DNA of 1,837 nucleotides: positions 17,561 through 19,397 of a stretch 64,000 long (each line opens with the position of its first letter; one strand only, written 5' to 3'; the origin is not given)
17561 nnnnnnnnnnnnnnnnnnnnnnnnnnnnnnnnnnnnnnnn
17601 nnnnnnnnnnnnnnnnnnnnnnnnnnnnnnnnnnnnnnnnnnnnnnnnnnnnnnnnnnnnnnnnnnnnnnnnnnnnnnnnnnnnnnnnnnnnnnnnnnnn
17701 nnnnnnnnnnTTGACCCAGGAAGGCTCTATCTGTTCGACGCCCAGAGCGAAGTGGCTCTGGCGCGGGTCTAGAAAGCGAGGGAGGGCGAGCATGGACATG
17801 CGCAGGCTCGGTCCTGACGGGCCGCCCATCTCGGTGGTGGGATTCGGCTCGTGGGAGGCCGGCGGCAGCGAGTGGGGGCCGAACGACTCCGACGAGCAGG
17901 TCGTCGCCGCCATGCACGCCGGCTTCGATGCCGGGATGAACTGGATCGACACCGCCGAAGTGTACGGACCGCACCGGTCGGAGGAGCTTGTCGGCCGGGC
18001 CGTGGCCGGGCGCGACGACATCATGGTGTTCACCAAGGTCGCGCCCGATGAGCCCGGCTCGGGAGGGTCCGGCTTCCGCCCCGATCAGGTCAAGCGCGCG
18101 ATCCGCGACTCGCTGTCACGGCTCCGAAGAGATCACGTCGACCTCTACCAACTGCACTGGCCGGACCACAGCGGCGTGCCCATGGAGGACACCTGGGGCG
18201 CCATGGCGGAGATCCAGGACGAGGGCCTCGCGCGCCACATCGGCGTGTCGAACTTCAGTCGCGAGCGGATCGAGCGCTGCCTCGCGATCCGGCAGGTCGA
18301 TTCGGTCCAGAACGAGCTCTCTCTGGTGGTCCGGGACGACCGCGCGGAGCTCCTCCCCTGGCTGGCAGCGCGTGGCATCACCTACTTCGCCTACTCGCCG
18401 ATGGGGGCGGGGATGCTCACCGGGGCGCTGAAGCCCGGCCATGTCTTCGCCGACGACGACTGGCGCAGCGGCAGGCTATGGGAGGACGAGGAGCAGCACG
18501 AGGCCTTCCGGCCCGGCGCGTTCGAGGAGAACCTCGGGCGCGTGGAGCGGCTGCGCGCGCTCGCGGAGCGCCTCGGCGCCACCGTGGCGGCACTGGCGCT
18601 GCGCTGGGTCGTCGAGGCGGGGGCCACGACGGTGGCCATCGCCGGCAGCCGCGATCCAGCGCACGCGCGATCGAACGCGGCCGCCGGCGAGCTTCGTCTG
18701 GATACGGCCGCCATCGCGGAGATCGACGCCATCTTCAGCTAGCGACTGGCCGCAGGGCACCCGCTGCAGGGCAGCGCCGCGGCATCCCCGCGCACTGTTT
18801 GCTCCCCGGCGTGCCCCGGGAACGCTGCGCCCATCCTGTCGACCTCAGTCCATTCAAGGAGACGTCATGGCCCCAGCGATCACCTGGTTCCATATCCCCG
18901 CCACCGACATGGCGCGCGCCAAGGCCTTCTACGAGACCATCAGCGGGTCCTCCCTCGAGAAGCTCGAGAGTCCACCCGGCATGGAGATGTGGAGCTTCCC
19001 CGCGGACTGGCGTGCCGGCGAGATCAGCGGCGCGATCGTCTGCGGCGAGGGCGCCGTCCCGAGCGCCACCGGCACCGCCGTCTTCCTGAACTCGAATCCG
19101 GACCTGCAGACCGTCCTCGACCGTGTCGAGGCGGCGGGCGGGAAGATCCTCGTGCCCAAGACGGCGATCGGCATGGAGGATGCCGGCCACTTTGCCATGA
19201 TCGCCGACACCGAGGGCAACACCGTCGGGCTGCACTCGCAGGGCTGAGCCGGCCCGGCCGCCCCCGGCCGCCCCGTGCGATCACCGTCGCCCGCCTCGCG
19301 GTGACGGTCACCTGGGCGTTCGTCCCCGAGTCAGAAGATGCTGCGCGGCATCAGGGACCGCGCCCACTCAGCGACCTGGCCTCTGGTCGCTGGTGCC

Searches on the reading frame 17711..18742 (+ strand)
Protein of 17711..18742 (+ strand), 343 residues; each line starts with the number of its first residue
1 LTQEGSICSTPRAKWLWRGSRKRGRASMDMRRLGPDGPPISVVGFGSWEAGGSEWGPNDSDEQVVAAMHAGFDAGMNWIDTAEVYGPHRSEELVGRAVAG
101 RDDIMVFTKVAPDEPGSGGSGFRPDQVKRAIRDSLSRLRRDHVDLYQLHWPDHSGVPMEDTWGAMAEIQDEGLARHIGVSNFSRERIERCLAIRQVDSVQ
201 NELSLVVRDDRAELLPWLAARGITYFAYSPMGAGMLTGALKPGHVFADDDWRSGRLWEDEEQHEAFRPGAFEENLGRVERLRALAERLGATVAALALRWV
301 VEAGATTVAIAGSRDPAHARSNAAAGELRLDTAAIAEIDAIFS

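Call 14: search_protein_families(library=pfam, proteins=[window:17711-18742:+], max_evalue=0.01)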
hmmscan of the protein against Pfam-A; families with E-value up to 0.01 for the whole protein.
window:17711-18742:+ (343 aa): 1 family
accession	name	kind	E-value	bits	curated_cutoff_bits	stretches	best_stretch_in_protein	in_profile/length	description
PF00248.27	Aldo_ket_red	-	1.6e-70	237.9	24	1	43-341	2-289/291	Aldo/keto reductase family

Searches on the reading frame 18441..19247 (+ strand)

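Call 14: search_protein_families(library=pfam, proteins=[window:18441-19247:+], max_evalue=0.01)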
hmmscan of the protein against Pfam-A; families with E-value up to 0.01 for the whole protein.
window:18441-19247:+ (268 aa): 2 families
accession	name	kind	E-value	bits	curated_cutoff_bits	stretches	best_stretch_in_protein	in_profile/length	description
PF00903.31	Glyoxalase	-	9.5e-06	26.4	20.6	1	147-262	2-119/121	Glyoxalase/Bleomycin resistance protein/Dioxygenase superfamily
PF22677.2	Ble-like_N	-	0.0016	18.6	24.5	1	147-166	2-21/41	Bleomycin resistance protein-like N-terminal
